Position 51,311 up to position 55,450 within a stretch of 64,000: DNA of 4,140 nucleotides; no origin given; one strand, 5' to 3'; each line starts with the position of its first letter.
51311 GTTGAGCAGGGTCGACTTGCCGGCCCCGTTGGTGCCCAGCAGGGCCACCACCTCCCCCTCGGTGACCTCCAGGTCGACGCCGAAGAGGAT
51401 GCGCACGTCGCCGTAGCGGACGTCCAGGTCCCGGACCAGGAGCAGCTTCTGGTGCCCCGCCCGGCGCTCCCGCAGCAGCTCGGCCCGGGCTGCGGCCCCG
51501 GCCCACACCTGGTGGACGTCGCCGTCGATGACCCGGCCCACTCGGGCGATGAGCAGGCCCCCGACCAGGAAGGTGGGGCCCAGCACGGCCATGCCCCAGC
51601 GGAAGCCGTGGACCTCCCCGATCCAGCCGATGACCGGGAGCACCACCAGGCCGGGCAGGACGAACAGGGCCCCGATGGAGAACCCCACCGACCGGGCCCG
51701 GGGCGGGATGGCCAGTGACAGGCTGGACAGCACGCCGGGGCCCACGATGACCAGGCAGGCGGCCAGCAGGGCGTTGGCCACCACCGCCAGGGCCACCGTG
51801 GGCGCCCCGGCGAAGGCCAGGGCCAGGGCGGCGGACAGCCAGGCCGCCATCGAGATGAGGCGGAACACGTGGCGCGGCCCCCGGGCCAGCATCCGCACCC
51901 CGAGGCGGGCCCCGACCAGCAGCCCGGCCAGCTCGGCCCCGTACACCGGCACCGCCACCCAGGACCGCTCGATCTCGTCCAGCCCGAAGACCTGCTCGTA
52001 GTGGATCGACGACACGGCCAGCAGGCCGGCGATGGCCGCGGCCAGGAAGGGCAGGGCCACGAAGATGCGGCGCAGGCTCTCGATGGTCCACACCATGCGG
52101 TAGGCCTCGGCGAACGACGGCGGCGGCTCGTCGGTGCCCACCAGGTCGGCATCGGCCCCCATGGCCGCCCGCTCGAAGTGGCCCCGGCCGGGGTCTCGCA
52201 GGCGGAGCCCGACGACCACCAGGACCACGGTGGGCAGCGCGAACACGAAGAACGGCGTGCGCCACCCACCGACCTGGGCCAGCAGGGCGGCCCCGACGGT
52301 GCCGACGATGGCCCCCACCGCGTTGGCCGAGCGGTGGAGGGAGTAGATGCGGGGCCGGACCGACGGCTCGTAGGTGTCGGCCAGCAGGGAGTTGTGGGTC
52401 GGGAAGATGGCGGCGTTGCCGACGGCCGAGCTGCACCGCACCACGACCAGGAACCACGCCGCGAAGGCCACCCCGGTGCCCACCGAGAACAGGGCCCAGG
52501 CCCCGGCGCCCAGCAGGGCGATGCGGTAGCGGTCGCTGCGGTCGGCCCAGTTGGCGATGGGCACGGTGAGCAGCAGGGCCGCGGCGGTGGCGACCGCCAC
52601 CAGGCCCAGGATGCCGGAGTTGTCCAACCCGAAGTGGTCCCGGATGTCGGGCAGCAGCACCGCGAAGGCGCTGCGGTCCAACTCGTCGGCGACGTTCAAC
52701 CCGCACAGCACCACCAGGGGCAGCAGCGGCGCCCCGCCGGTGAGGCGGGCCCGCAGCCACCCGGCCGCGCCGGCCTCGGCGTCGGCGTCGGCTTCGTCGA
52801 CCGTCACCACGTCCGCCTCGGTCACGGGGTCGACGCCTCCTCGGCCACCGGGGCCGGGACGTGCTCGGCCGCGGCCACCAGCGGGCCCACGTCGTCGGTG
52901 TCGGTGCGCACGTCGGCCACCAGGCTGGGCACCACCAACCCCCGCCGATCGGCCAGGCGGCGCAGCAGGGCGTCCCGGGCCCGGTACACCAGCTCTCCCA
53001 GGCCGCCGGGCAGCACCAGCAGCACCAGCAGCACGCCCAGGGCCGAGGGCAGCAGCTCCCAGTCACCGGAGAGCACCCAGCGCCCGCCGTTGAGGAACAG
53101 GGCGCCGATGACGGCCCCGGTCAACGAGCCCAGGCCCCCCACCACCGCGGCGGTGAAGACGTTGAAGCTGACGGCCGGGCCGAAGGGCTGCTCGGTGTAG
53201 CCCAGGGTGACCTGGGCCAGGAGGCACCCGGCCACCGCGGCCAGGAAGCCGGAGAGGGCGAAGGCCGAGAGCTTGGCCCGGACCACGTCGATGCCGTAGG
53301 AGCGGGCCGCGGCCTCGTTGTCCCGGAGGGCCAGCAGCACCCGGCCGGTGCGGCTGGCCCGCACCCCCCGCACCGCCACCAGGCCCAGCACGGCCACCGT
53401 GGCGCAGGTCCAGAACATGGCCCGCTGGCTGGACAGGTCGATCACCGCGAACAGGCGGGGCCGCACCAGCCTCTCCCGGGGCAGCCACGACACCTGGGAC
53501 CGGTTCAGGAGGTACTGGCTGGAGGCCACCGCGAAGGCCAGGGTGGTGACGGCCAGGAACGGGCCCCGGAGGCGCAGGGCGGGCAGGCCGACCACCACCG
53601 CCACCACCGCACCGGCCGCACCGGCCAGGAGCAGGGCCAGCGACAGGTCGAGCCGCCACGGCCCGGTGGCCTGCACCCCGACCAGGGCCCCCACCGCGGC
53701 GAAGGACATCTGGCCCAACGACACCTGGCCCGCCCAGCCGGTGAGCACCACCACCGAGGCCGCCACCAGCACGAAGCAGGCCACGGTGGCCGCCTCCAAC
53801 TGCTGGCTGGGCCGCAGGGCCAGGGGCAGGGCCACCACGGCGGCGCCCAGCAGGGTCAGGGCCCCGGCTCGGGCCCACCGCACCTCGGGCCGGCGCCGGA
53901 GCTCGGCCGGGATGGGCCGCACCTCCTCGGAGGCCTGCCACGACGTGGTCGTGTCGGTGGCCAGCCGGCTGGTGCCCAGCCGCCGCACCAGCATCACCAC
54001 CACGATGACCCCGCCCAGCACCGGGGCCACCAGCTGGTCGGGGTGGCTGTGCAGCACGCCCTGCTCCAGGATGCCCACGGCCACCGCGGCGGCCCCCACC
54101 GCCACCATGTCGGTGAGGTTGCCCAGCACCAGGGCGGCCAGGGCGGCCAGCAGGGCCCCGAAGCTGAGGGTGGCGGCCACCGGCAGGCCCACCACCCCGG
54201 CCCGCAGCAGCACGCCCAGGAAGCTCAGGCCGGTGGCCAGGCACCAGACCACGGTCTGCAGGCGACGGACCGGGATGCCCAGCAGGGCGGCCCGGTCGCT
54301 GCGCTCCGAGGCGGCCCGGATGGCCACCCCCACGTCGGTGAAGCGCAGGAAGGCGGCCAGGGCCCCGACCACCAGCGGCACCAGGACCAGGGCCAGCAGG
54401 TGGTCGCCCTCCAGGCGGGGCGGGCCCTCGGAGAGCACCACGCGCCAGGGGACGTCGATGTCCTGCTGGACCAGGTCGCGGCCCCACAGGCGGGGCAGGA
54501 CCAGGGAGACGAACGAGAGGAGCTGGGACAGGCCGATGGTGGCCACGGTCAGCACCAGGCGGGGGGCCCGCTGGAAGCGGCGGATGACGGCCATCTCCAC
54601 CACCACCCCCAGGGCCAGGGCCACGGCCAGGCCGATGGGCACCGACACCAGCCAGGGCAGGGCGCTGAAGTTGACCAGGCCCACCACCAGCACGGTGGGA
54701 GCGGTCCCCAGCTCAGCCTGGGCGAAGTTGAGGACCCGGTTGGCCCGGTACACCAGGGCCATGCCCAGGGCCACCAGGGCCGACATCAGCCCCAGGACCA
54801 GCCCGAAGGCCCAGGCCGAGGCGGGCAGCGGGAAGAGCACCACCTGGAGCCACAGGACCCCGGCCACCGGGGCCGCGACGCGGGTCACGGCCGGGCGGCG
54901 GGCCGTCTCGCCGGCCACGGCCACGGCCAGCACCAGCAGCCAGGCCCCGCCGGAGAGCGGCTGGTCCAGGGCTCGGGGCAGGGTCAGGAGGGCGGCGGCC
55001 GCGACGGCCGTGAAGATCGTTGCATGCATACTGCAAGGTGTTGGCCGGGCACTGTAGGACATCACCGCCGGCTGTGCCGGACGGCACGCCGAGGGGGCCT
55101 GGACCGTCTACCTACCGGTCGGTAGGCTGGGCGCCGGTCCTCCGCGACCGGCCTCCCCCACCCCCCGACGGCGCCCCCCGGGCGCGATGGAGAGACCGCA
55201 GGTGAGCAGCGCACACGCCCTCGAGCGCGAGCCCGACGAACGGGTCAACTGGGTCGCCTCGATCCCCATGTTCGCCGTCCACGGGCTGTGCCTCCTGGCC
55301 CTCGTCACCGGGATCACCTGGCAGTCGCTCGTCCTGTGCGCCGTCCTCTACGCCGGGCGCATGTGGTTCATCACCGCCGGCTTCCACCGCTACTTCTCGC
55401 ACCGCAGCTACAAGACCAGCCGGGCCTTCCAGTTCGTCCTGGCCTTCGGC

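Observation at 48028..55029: Three-gene ABC importer whose two ATPase domains are fused to a complete MFS secondary transporter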

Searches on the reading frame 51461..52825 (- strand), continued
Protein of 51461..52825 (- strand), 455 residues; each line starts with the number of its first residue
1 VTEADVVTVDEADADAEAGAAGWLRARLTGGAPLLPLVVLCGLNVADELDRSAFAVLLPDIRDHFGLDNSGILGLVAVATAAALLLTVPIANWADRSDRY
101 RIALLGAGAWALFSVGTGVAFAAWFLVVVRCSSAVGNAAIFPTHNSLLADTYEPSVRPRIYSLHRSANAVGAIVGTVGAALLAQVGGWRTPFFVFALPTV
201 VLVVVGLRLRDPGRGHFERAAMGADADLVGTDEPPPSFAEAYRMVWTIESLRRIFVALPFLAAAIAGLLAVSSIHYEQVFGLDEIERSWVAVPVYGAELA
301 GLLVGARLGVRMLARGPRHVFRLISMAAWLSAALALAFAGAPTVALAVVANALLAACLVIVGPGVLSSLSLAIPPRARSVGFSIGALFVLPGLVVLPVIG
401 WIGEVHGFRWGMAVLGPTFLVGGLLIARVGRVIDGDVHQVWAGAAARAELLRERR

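Call 86: search_protein_families(library=ncbifam, proteins=[window:51461-52825:-], max_evalue=0.001)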
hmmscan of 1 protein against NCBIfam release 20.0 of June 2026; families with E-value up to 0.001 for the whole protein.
window:51461-52825:- (455 aa): 20 families
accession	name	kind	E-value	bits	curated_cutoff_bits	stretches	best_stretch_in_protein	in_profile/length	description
TIGR00893.1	2A0114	subfamily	6.8e-20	71.4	395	1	49-426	8-395/399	D-galactonate transporter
TIGR00880.1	2_A_01_02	superfamily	2.8e-13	50.2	131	1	78-206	5-134/141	multidrug resistance protein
TIGR00895.1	2A0115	subfamily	1.1e-12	47.6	418.55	1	39-208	20-191/398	aromatic acid/H+ symport family MFS transporter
TIGR00881.1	2A0104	subfamily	4.4e-11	42.4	407.75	1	49-207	9-165/379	phosphoglycerate transporter protein PgtP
NF008586.0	PRK11551.1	equivalog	6.8e-10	38.5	410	1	39-208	19-188/406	3-(3-hydroxy-phenyl)propionate transporter MhpT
NF038077.1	MFS_export_MxcK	equivalog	5.6e-09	35.5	525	1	38-280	14-253/405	myxochelin export MFS transporter MxcK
NF000031.1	MFS_efflux_LmrA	exception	6.2e-09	35.1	850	1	36-207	32-203/484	lincomycin efflux MFS transporter Lmr(A)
NF033896.2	MFS_LfrA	equivalog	1.2e-07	30.7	825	1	48-209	33-195/504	efflux MFS transporter LfrA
TIGR00710.1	efflux_Bcr_CflA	subfamily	2.2e-07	30.7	200.9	1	38-205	8-175/385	Bcr/CflA family efflux MFS transporter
NF000089.1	qac_MFS_AB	exception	3.2e-07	29.5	900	1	49-209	33-194/514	QacA/B family quaternary ammonium compound efflux MFS transporter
NF003024.0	PRK03893.1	subfamily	3.4e-07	29.4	604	1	50-204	36-190/497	sialate:H+ symport family MFS transporter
TIGR00711.1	efflux_EmrB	subfamily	1.5e-06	27.2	230.2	1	47-206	14-173/485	DHA2 family efflux MFS transporter permease subunit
TIGR00891.1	2A0112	subfamily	4.4e-06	26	552.9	1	54-210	31-189/405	sialate:H+ symport family MFS transporter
NF033134.0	cmlA_floR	equivalog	7.4e-06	25.6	450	1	94-204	69-180/388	CmlA/FloR family chloramphenicol efflux MFS transporter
NF012180.1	tet_MFS_43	exception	1.3e-05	24.4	999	1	24-212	10-198/484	tetracycline efflux MFS transporter Tet(43)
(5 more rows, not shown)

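Call 88: search_protein_families(library=pfam, proteins=[L088:4134-5621:+, L088:5644-6996:+, L083:1727-2674:+], max_evalue=1)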
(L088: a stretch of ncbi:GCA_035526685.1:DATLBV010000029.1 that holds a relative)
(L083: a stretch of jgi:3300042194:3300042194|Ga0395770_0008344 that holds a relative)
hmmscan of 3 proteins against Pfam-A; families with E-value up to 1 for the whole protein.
L088:4134-5621:+ (495 aa): 0 families

L088:5644-6996:+ (450 aa): 1 family
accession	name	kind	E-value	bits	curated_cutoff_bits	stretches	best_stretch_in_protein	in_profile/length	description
PF13150.11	TraL_transposon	-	0.21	11.8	27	1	2-44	8-50/86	Conjugative transposon protein TraL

L083:1727-2674:+ (315 aa): 0 families

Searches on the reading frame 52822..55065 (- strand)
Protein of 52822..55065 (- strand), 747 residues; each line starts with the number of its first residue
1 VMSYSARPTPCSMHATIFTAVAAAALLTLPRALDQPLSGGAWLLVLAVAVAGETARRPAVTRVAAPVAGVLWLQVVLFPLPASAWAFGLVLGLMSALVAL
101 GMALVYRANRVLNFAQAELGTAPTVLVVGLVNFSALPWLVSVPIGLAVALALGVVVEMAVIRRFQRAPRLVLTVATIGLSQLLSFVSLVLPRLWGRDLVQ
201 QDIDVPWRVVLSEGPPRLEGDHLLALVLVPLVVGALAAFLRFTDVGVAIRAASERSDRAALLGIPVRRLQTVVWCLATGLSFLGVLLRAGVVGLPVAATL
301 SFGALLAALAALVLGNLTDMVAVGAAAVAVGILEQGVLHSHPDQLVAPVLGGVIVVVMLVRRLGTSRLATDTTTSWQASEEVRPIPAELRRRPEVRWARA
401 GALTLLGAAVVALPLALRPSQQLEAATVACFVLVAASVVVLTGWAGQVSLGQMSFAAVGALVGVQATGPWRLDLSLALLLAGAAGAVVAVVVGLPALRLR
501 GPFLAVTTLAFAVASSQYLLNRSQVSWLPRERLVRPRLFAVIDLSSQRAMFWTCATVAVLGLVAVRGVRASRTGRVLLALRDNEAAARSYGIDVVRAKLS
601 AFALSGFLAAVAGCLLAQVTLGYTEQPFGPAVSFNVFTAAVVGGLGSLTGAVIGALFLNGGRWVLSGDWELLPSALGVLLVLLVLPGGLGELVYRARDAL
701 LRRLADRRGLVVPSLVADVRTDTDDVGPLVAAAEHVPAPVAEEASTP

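Call 6: search_protein_families(library=pfam, proteins=[window:52822-55065:-], max_evalue=0.01)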
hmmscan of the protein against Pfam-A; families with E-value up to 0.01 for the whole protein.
window:52822-55065:- (747 aa): 1 family
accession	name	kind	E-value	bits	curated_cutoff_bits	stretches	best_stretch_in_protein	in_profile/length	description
PF02653.21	BPD_transp_2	-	6.3e-48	163.7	26.8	2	427-658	8-239/269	Branched-chain amino acid transport system / permease component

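Call 7: search_protein_families(library=ncbifam, proteins=[window:52822-55065:-], max_evalue=0.01)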
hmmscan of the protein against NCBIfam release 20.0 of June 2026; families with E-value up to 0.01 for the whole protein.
window:52822-55065:- (747 aa): 12 families
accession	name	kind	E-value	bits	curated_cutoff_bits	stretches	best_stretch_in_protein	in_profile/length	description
TIGR03409.1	urea_trans_UrtB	equivalog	3.6e-22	79.4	250.3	2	86-361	5-280/291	urea ABC transporter permease subunit UrtB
TIGR03408.1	urea_trans_UrtC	equivalog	3.7e-22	79.4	296.2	1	475-689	89-310/313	urea ABC transporter permease subunit UrtC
NF008011.0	PRK10740.1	equivalog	5.3e-19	69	379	2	544-689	153-299/308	high-affinity branched-chain amino acid ABC transporter permease LivH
NF008450.0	PRK11301.1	subfamily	2.7e-16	60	366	2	557-685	271-399/418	high-affinity branched-chain amino acid ABC transporter permease LivM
TIGR03622.1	urea_t_UrtB_arc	equivalog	7.2e-09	35.3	374.25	1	96-351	15-257/284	urea ABC transporter, permease protein UrtB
TIGR03727.1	urea_t_UrtC_arc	equivalog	3e-08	33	575.55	1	409-704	38-352/369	urea ABC transporter, permease protein UrtC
NF040906.3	GguB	equivalog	2.8e-07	30.1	450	1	540-658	214-337/375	multiple monosaccharide ABC transporter permease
NF008441.0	PRK11285.1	equivalog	3e-07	29.8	378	1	453-652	90-278/333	L-arabinose ABC transporter permease AraH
NF008630.0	PRK11618.1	equivalog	5.7e-07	29.1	363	1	446-657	60-271/331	galactofuranose ABC transporter, permease protein YjfF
NF011961.0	PRK15432.1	equivalog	7e-07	28.8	388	1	425-657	43-267/344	autoinducer 2 ABC transporter permease LsrC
NF007014.0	PRK09478.1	equivalog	9.7e-06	25.1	386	1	569-651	202-282/336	galactose/methyl galactoside ABC transporter permease MglC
NF007067.0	PRK09512.1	equivalog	0.00018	20.8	398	1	554-659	176-289/321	ribose ABC transporter permease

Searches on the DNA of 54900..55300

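Call 82: search_rna_families(source=window, start=54900, end=55300, threshold=evalue, max_evalue=1)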
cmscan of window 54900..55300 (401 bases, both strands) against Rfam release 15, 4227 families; matches with E-value up to 1: 1.
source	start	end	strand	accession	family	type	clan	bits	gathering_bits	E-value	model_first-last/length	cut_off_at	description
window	54947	54993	-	RF02044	CDKN2B-AS_2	Gene; lncRNA;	-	15.2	50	0.83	1-46/46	no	CDKN2B antisense RNA 1 convserved region 2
